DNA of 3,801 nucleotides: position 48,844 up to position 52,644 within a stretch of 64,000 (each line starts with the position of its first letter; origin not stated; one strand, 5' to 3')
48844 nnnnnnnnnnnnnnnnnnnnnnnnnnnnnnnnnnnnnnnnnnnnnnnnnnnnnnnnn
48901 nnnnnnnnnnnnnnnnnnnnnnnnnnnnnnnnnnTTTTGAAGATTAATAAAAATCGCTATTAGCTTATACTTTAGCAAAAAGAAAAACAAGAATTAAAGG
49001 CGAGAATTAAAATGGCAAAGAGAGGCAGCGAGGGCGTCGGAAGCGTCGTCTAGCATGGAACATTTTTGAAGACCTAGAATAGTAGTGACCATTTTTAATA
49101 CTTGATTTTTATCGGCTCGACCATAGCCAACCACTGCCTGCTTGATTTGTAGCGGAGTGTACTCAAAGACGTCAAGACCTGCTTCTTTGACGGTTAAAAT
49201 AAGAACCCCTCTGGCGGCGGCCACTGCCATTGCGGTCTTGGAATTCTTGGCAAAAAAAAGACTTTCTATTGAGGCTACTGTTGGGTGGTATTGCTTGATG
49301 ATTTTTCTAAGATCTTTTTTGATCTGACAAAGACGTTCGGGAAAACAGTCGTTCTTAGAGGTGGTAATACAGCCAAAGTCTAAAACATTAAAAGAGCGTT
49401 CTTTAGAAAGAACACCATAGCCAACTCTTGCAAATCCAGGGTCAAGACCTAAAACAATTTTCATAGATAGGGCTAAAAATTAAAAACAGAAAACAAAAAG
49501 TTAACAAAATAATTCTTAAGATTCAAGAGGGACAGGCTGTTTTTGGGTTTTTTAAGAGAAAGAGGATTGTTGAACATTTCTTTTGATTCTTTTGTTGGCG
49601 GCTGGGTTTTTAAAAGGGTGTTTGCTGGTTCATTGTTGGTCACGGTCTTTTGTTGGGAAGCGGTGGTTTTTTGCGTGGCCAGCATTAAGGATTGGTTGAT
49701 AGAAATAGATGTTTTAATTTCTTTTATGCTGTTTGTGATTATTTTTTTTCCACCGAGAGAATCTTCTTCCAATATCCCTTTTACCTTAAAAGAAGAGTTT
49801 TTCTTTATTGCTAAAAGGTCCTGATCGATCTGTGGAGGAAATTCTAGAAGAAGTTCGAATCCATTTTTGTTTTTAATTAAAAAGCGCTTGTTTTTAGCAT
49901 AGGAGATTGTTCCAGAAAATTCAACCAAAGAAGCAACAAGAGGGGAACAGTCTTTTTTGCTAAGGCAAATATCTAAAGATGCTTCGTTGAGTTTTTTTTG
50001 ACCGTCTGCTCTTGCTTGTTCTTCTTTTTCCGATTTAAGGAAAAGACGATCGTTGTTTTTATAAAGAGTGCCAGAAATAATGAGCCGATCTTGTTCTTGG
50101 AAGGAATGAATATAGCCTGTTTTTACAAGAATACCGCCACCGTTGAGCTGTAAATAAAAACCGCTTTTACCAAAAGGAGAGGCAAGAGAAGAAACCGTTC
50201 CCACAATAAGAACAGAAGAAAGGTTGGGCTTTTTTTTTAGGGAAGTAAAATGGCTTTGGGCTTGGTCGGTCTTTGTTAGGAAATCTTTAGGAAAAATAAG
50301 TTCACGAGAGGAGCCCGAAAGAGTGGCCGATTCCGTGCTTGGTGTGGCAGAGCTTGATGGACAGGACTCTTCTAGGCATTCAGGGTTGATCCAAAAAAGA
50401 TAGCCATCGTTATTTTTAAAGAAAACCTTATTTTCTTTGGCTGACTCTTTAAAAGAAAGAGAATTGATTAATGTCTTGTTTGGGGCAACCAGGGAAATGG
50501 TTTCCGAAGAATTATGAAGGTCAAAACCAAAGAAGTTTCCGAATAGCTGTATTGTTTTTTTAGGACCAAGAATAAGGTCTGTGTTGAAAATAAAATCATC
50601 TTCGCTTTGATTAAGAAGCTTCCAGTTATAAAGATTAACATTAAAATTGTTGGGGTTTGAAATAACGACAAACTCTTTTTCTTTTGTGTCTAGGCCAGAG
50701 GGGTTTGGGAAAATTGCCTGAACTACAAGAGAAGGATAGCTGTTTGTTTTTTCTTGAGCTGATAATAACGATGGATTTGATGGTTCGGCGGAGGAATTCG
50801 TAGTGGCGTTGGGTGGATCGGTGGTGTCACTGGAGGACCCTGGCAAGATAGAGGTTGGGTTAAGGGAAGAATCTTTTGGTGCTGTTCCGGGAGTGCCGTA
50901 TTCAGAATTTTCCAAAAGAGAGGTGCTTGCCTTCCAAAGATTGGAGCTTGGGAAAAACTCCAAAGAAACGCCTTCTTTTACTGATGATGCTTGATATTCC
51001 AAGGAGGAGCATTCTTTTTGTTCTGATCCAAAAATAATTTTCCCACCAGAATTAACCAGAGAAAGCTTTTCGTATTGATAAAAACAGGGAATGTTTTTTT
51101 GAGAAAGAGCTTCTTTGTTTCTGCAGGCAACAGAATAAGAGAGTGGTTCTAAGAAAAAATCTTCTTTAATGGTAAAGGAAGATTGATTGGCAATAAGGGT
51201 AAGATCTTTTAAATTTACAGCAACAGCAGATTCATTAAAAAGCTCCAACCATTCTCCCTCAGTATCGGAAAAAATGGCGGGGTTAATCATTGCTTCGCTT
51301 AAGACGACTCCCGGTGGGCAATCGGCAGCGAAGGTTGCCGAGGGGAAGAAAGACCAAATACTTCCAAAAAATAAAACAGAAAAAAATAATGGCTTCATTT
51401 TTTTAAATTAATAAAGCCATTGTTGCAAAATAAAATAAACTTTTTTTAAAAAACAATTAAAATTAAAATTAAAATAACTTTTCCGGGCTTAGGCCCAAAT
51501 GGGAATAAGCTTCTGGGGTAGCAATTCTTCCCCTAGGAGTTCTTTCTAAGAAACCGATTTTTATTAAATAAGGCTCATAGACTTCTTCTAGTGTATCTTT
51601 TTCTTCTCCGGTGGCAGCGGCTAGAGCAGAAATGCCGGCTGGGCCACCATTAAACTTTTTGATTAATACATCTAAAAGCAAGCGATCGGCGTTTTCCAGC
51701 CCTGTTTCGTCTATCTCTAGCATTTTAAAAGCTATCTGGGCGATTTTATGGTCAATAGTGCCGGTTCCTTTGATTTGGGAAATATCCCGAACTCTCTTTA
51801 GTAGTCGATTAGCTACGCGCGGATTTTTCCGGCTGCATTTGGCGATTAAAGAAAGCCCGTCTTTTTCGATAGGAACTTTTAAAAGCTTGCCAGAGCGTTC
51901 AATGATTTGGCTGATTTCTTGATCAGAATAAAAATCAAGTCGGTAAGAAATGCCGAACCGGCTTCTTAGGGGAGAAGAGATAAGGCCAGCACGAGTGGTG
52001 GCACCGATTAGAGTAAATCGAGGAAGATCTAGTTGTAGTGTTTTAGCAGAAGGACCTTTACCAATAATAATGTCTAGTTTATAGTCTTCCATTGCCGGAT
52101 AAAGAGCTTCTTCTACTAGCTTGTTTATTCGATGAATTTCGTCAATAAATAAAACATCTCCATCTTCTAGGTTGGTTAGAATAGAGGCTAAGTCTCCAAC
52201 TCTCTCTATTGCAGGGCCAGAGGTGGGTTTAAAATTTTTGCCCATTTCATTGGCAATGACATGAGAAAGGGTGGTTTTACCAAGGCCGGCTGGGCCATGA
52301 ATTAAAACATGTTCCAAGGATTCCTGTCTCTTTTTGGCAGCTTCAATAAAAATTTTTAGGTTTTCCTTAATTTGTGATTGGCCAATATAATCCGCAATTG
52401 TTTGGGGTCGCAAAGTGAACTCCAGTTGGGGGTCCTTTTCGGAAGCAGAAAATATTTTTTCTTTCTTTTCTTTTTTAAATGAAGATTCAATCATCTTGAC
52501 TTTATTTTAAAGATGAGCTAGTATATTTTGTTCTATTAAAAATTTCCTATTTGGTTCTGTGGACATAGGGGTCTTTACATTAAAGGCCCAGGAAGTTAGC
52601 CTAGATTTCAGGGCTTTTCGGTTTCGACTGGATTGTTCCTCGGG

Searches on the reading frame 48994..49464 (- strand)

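Call 16: search_protein_families(library=pfam, proteins=[window:48994-49464:-], max_evalue=0.0001)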
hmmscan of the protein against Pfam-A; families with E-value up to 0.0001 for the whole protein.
window:48994-49464:- (156 aa): 1 family
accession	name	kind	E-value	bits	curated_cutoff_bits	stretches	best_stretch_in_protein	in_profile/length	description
PF02075.23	RuvC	-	6.9e-46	156.3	22.2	1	4-151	1-148/148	Crossover junction endodeoxyribonuclease RuvC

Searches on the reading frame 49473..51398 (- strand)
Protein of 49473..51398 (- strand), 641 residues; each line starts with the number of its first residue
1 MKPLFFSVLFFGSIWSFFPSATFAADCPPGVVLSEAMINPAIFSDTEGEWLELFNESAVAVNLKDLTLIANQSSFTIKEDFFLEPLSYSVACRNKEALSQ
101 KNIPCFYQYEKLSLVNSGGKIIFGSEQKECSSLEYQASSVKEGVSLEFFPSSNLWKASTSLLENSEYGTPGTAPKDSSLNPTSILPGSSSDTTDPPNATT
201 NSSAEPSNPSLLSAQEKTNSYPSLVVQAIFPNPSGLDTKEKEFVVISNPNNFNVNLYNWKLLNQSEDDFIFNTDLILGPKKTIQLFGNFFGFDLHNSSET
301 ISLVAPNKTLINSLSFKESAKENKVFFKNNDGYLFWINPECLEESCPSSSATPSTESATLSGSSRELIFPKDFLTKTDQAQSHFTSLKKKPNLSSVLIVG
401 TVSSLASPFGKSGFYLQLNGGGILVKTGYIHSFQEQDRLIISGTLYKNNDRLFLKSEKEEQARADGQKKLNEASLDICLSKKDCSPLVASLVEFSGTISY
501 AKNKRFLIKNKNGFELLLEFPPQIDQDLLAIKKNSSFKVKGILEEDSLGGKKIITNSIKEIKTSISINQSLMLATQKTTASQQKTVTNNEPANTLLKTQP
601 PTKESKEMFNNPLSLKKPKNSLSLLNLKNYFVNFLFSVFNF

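Call 16: search_protein_families(library=pfam, proteins=[window:49473-51398:-], max_evalue=0.0001)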
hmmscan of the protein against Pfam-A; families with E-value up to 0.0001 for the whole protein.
window:49473-51398:- (641 aa): 1 family
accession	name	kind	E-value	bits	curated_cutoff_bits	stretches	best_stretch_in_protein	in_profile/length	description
PF00932.25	LTD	-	2.2e-16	60.6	34.3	1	219-316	3-107/109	Lamin Tail Domain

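Call 86: search_protein_families(library=ncbifam, proteins=[window:49473-51398:-], max_evalue=0.001)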
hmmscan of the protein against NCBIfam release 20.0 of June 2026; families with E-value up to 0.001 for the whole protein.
window:49473-51398:- (641 aa): 0 families

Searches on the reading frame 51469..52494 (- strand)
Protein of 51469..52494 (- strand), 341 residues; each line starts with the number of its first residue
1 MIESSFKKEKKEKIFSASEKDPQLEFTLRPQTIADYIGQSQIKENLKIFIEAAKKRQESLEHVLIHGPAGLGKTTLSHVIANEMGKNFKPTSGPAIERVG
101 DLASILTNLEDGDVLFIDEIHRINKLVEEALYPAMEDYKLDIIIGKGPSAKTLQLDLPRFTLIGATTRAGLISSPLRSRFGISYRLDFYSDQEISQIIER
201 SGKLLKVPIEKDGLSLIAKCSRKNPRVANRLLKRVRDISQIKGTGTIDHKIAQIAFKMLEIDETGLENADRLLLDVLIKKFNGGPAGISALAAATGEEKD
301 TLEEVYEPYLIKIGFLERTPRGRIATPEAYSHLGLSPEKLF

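Call 16: search_protein_families(library=pfam, proteins=[window:51469-52494:-], max_evalue=0.0001)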
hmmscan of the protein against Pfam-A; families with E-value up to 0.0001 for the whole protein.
window:51469-52494:- (341 aa): 8 families
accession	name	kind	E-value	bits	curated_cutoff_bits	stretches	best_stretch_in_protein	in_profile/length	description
PF05496.18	RuvB_N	-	3.5e-78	261.3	27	1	28-186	1-159/159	Holliday junction DNA helicase RuvB P-loop domain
PF05491.19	RuvB_C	-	8.1e-24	83.8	24.7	1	263-333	1-71/72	RuvB C-terminal winged helix domain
PF17864.7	AAA_lid_4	-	2.7e-23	82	27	1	189-262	1-74/74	RuvB AAA lid domain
PF00004.35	AAA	-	5.3e-19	69.4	21.2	1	63-186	1-129/131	ATPase family associated with various cellular activities (AAA)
PF07728.20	AAA_5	-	3.1e-09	37.4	22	1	62-180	1-139/139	AAA domain (dynein-related subfamily)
PF14532.12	Sigma54_activ_2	-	6.5e-05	23.6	25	0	37-132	1-90/138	Sigma-54 interaction domain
PF13191.12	AAA_16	-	8e-05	23.6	32.6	0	54-87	20-51/167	AAA ATPase domain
PF06068.19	TIP49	-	8.5e-05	22.3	23.8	0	35-88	25-78/347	TIP49 P-loop domain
